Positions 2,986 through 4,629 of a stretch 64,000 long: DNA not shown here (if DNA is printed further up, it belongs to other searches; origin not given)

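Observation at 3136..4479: Orphan PD-(D/E)xK nuclease-fold protein with unrecognised N-terminal domain: candidate novel nuclease or defence effector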

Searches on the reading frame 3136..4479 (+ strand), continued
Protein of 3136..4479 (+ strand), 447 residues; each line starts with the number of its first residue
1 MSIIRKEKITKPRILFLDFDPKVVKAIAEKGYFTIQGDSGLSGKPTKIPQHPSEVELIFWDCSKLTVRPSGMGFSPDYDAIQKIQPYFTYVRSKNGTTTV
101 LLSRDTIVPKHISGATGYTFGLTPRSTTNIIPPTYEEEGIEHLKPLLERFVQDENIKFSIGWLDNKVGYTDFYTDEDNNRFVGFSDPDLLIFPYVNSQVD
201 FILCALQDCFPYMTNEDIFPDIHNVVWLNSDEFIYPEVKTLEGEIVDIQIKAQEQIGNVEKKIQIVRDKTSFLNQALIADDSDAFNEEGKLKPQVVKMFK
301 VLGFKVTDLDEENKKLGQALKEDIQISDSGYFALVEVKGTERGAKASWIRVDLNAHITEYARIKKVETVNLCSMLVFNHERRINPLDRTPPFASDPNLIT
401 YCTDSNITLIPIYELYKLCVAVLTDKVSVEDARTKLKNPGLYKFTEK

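Call 37: find_related_loci(query=A1, collection=genome_contigs, flank=10000)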
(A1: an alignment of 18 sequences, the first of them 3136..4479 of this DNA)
Query A1 (447 aa) in genome_contigs; peptide patterns used: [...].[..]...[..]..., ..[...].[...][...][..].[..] (x = any residue, [..] = any of these).
79 stretches matched a pattern; 5 encode a relative of the query (tblastn E <= 1e-3); 4 distinct loci.
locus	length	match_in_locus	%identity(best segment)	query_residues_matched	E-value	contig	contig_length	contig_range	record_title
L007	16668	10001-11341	91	1-447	0e+0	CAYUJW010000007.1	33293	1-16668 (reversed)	MAG TPA_asm: uncultured Gammaproteobacteria bacterium isolate SRP286056_co1_429 genome assembly, contig: NODE_1415_lengt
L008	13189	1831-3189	74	1-447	0e+0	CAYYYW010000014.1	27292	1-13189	MAG TPA_asm: uncultured Gammaproteobacteria bacterium isolate SRP178699_co1_35 genome assembly, contig: NODE_1941_length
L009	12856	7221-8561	91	1-447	0e+0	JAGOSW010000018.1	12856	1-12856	Candidatus Woesebacteria bacterium isolate Gw_Eff_bin_35 Gw_Eff_11763_length_12856_cov_22.269306, whole genome shotgun s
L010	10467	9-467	47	285-437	5e-38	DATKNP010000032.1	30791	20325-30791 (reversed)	MAG TPA_asm: Candidatus Paceibacterota bacterium isolate SMAG_U14740 k141_2279372, whole genome shotgun sequence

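Call 38: find_encoding_contigs(protein=P0054, flank=10000, max_places=2)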
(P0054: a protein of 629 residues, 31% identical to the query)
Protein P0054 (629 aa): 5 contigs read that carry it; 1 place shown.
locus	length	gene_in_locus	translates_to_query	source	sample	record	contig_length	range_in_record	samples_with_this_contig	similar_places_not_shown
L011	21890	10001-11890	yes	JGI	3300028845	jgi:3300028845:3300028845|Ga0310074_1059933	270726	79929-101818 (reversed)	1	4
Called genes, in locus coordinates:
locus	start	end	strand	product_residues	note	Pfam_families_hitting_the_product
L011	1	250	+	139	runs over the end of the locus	PF08818:DUF1801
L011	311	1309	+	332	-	PF20030:bpMoxR, PF00004:AAA, PF07726:AAA_3, PF07728:AAA_5, PF17863:AAA_lid_2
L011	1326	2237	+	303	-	PF01882:DUF58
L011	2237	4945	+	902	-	PF13231:PMT_2 (weak)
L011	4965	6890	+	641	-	PF07584:BatA, PF13519:VWA_2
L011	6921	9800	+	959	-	PF13519:VWA_2, PF00092:VWA, PF13519:VWA_2, PF13768:VWA_3, PF07090:GATase1_like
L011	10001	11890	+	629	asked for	-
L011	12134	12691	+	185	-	-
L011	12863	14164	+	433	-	PF00091:Tubulin, PF12327:FtsZ_C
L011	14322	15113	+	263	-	-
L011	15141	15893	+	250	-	-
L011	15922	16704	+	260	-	-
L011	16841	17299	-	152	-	-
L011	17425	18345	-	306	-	-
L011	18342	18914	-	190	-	PF28549:NDPSase_N (weak), PF00293:NUDIX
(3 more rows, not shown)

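Call 39: find_encoding_contigs(protein=P0046, flank=10000, max_places=2)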
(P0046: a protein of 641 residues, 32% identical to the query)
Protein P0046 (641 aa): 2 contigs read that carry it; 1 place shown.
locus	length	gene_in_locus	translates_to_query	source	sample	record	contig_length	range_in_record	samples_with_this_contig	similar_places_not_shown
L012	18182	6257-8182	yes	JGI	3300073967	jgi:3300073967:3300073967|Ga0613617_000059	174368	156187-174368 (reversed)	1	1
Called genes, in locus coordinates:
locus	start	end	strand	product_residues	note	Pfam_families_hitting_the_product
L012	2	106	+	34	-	?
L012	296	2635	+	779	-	PF12704:MacB_PCD, PF02687:FtsX, PF12704:MacB_PCD, PF02687:FtsX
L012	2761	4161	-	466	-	PF03155:Alg6_Alg8 (weak)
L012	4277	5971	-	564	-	PF00128:Alpha-amylase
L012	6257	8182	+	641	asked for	-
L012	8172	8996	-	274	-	PF00528:BPD_transp_1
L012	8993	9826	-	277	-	PF00005:ABC_tran, PF13304:AAA_21 (faint)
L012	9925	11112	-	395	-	PF04069:OpuAC (weak), PF13379:NMT1_2, PF09084:NMT1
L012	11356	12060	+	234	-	PF00106:adh_short, PF01370:Epimerase (weak), PF13561:adh_short_C2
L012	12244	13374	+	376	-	PF13439:Glyco_transf_4, PF13579:Glyco_trans_4_4, PF20706:GT4-conflict (weak), PF00534:Glycos_transf_1, PF13692:Glyco_trans_1_4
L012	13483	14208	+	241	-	PF00106:adh_short, PF23441:SDR (weak), PF08659:KR, PF13561:adh_short_C2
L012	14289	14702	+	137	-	PF01242:PTPS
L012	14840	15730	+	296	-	PF13224:DUF4032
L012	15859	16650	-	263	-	-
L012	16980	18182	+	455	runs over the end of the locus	PF07690:MFS_1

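Call 40: find_encoding_contigs(protein=P0039, flank=10000, max_places=2)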
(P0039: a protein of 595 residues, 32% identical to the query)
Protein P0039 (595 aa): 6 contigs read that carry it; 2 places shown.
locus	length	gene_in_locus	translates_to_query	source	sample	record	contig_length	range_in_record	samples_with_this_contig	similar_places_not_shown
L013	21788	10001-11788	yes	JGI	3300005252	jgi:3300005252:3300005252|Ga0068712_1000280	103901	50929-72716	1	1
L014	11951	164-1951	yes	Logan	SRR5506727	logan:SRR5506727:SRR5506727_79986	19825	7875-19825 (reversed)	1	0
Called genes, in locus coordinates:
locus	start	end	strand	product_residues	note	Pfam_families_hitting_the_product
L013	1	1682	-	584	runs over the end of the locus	PF00128:Alpha-amylase, PF16657:Malt_amylase_C (weak)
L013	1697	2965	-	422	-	PF00534:Glycos_transf_1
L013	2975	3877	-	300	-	PF00528:BPD_transp_1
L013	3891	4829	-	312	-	PF00528:BPD_transp_1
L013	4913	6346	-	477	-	PF01547:SBP_bac_1, PF13416:SBP_bac_8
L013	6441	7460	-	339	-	PF00356:LacI, PF00532:Peripla_BP_1, PF13407:Peripla_BP_4, PF13377:Peripla_BP_3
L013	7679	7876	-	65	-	-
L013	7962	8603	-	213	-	PF13185:GAF_2 (weak)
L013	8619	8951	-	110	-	-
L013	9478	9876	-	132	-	PF00872:Transposase_mut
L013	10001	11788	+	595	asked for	-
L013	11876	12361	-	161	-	PF13650:Asp_protease_2 (weak), PF13975:gag-asp_proteas (weak)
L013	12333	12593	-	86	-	-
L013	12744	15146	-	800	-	-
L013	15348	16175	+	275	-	PF01987:AIM24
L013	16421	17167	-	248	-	PF10740:DUF2529 (faint), PF13580:SIS_2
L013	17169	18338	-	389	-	PF01979:Amidohydro_1, PF07969:Amidohydro_3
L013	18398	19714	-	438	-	PF03611:EIIC-GAT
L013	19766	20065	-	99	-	PF02302:PTS_IIB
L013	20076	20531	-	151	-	PF00359:PTS_EIIA_2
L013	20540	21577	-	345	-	PF01380:SIS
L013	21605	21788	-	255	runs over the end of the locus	PF00392:GntR (weak), PF08220:HTH_DeoR, PF08279:HTH_11 (weak), PF00455:DeoRC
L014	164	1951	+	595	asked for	-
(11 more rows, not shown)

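Call 51: fold_search(model_id=the predicted structure, library=pdb)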
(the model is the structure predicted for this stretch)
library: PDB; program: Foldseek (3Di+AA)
matches with E <= 10: 824; with E <= 0.001: 5
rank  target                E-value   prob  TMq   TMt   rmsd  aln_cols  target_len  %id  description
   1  2fok_B                1.4e-04  1.00  0.24  0.20   6.1       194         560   17  STRUCTURE OF RESTRICTION ENDONUCLEASE FOKI (released 1998-06-17)
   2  8khs                  2.1e-04  1.00  0.25  0.43  16.1       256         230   12  the structure of a glutamine amidotransferase DnfC from Alcaligenes sp. (released 2024-09-04)
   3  3fij_D                2.5e-04  1.00  0.27  0.48   6.9       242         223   13  Crystal structure of a uncharacterized protein lin1909 (released 2009-01-13)
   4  2fok_A                3.2e-04  1.00  0.23  0.19   6.6       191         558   17  STRUCTURE OF RESTRICTION ENDONUCLEASE FOKI (released 1998-06-17)
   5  9k7j_A                7.0e-04  1.00  0.27  0.44  15.7       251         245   10  Gamma-glutamyl peptidase 1 from Arabidopsis thaliana (ligand-free) (released 2025-10-29)
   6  1fok_A                1.4e-03  1.00  0.25  0.20   5.8       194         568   18  STRUCTURE OF RESTRICTION ENDONUCLEASE FOKI BOUND TO DNA (released 1997-12-03)
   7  9k7i_B                2.1e-03  0.98  0.25  0.40  16.1       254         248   11  Gamma-glutamyl peptidase 1 from Arabidopsis thaliana (Glu complex) (released 2025-10-29)
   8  9k7l_A                2.3e-03  0.98  0.25  0.40  16.4       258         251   11  Gamma-glutamyl peptidase 1 from Arabidopsis thaliana (H192N gamma-Glu intermediate) (released 2025-10-29)
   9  9k7i_A                2.8e-03  0.99  0.27  0.44  15.5       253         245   11  Gamma-glutamyl peptidase 1 from Arabidopsis thaliana (Glu complex) (released 2025-10-29)
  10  9k7l_B                3.8e-03  0.97  0.25  0.40  15.8       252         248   12  Gamma-glutamyl peptidase 1 from Arabidopsis thaliana (H192N gamma-Glu intermediate) (released 2025-10-29)
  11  9k7k_B                4.1e-03  0.96  0.23  0.39  15.7       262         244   11  Gamma-glutamyl peptidase 1 from Arabidopsis thaliana (inactive form) (released 2025-10-29)
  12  5liz                  7.4e-03  0.98  0.25  0.20  21.2       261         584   16  The structure of Nt.BspD6I nicking endonuclease with all cysteines mutated by serine residues at 0.19 nm resolution . (released 2017-08-02)
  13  7d53_B                1.1e-02  0.98  0.28  0.45  10.0       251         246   10  SpuA mutant - H221N with Glu (released 2021-10-06)
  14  3r75_B                1.7e-02  0.77  0.21  0.16  10.2       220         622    7  Crystal structure of 2-amino-2-desoxyisochorismate synthase (ADIC) synthase PhzE from Burkholderia lata 383 in complex (released 2011-03-30)
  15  2ewf                  1.8e-02  0.97  0.24  0.19  20.4       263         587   13  Crystal structure of the site-specific DNA nickase N.BspD6I (released 2006-11-21)
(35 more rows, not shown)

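Call 52: fold_search(model_id=the predicted structure, library=viral)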
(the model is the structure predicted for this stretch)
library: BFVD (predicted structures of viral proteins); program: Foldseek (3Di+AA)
matches with E <= 10: 883; with E <= 0.001: 2
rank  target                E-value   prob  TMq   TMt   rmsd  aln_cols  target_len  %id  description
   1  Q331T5                4.0e-04  1.00  0.19  0.37  16.9       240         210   12  (no name in the UniProt tables at hand)
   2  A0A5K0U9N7            8.8e-04  1.00  0.28  0.41  14.4       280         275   10  Type 1 glutamine amidotransferase [Yasminevirus sp. GU-2018]
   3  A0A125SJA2            1.3e-03  0.99  0.21  0.27  19.6       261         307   13  (no name in the UniProt tables at hand)
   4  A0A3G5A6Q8            3.8e-03  1.00  0.22  0.29   5.8       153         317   15  Uncharacterized protein [Hyperionvirus sp.]
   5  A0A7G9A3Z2            4.8e-03  0.99  0.20  0.27   7.7       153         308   12  Uncharacterized protein [Bacteriophage sp.]
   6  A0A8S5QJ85            5.4e-03  1.00  0.21  0.31   6.5       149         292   13  Restriction endonuclease [Siphoviridae sp. ctezl47]
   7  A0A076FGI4            5.4e-03  0.98  0.17  0.33   6.6       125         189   15  Putative RNA polymerase subunit RPB5 [Aureococcus anophagefferens virus]
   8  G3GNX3                6.5e-03  0.16  0.12  0.13  27.8       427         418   10  (no name in the UniProt tables at hand)
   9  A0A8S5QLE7            7.4e-03  0.98  0.20  0.30  17.6       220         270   14  Restriction endonuclease [Siphoviridae sp. ctVCm11]
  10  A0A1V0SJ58            9.4e-03  0.97  0.21  0.09   7.9       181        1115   13  Superfamily II helicase [Klosneuvirus KNV1]
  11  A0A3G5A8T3            9.4e-03  0.87  0.17  0.09   9.0       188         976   13  Superfamily II helicase [Hyperionvirus sp.]
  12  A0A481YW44            1.3e-02  0.85  0.15  0.28  11.0       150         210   11  DNA-directed RNA polymerase subunit 5 [Marseillevirus LCMAC201]
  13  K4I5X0                1.5e-02  0.69  0.18  0.33  10.9       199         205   15  Uncharacterized protein [Salmonella phage STML-198]
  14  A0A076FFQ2            1.8e-02  0.51  0.14  0.30  19.4       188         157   11  Uncharacterized protein [Aureococcus anophagefferens virus]
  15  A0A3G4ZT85            1.9e-02  0.98  0.21  0.38   6.0       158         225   14  Uncharacterized protein [Edafosvirus sp.]
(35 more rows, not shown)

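Call 55: find_encoding_contigs(protein=P0018, flank=9000, max_places=1)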
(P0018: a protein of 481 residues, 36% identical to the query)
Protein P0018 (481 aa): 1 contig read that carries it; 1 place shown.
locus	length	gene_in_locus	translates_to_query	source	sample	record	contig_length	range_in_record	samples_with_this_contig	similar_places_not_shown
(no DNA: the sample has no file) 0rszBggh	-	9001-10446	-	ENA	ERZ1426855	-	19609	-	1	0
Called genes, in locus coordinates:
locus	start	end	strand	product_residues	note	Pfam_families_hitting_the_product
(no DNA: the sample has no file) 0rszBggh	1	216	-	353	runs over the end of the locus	PF01381:HTH_3, PF06114:Peptidase_M78 (weak)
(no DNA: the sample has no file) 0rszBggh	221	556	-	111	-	-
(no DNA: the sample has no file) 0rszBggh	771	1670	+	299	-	PF25145:NfeD1b_N (weak), PF01343:Peptidase_S49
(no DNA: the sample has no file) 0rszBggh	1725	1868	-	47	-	-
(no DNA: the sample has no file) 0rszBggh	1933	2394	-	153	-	-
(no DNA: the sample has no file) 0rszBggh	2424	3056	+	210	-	-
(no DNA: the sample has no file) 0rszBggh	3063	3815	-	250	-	PF12705:PDDEXK_1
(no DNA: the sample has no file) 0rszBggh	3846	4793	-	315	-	-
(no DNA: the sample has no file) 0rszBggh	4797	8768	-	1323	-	PF04851:ResIII, PF07669:Eco57I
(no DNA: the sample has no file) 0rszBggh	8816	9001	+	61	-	-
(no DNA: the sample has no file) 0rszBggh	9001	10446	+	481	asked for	-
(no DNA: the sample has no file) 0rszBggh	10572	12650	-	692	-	PF03235:GmrSD_N, PF07510:GmrSD_C, PF18899:DUF5655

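Call 56: find_encoding_contigs(protein=P0021, flank=9000, max_places=1)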
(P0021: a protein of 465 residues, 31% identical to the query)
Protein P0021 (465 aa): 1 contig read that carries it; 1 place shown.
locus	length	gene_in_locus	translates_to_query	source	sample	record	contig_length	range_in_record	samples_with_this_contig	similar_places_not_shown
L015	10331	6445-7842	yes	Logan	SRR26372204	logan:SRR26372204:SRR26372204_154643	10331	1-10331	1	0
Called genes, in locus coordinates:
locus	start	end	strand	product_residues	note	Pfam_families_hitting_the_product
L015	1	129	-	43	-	?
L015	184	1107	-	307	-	PF00106:adh_short, PF08659:KR, PF13561:adh_short_C2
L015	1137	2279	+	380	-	PF00589:Phage_integrase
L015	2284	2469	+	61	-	-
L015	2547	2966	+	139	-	PF12728:HTH_17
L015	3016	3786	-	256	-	-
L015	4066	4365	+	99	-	-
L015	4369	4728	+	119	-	-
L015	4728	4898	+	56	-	-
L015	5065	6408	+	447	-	-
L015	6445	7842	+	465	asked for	-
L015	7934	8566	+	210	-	-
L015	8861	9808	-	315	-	PF00589:Phage_integrase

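Call 57: find_encoding_contigs(protein=P0033, flank=9000, max_places=1)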
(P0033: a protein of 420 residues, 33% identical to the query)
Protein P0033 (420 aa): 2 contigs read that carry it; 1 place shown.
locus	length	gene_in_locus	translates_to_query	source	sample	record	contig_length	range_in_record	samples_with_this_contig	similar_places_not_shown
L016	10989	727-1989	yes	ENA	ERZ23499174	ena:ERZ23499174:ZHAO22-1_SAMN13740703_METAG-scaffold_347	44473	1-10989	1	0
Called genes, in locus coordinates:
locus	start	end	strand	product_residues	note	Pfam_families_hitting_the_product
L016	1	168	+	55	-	?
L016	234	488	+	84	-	-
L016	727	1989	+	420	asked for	-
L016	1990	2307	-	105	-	-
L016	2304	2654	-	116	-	-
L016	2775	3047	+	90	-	PF00216:Bac_DNA_binding, PF18291:HU-HIG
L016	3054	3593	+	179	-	-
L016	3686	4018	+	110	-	-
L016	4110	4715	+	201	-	-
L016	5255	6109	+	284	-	-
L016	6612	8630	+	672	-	PF03602:Cons_hypoth95 (faint), PF01555:N6_N4_Mtase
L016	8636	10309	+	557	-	PF13589:HATPase_c_3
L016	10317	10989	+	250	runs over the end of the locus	-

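Call 58: find_encoding_contigs(protein=P0004, flank=9000, max_places=1)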
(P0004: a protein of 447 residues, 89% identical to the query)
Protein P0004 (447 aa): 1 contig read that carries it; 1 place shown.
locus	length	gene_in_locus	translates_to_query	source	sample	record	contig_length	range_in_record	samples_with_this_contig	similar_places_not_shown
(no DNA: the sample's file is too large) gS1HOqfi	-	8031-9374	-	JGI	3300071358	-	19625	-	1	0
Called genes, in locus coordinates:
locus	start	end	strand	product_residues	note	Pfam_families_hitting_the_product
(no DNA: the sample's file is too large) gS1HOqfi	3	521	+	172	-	?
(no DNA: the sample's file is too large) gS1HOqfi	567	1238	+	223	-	PF00072:Response_reg, PF00486:Trans_reg_C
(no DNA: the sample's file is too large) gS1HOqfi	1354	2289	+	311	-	PF00512:HisKA, PF02518:HATPase_c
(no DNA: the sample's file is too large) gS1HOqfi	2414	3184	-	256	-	PF01520:Amidase_3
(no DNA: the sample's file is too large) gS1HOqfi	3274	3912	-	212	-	PF27462:RecX_N, PF21982:RecX_HTH1 (faint), PF02631:RecX_HTH2, PF21981:RecX_HTH3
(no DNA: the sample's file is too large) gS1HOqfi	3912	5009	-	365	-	PF00154:RecA_N, PF06745:ATPase (weak), PF08423:Rad51, PF27531:MT3502_N, PF21096:RecA_C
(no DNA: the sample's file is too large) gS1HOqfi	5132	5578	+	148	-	-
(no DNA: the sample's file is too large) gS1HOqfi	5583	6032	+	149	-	-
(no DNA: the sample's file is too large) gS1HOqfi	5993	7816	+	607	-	-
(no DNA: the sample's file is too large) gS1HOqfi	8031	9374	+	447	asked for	-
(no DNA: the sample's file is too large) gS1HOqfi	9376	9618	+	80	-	-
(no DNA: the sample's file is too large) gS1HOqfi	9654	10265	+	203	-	-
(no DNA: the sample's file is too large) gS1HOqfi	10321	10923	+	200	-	-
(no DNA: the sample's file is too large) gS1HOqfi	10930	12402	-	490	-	PF28123:DUF8370, PF28130:DUF8371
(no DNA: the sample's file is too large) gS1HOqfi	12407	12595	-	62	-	PF12728:HTH_17, PF13411:MerR_1, PF00376:MerR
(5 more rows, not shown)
